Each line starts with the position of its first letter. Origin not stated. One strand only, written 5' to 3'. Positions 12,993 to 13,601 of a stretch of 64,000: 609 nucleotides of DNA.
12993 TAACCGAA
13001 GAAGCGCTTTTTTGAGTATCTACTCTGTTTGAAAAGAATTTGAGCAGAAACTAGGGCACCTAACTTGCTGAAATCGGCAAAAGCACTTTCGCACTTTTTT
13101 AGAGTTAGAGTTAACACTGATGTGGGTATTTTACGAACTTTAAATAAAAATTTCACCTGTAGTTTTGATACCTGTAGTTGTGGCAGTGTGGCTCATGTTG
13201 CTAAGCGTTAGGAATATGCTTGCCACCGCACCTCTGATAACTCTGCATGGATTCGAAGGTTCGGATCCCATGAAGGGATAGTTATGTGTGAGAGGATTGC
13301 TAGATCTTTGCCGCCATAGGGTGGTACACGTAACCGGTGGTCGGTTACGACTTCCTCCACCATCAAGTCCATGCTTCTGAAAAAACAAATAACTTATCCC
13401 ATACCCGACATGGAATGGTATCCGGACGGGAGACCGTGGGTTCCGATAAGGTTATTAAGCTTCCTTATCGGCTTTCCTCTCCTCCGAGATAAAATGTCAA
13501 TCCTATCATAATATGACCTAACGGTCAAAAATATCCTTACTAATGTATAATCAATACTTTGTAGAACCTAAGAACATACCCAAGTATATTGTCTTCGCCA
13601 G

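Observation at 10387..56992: A MITE family with an 8-bp TSD and ends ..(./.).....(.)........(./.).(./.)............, in long and short forms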

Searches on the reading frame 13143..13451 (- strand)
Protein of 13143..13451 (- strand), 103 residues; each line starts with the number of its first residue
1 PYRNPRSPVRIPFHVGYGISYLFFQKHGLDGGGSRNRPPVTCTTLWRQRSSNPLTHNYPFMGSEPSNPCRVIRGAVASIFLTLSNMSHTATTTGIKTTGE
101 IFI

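Call 53: search_protein_families(library=pfam, max_evalue=0.01, proteins=[window:13143-13451:-])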
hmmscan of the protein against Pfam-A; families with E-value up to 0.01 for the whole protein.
seq(103 aa): 0 families
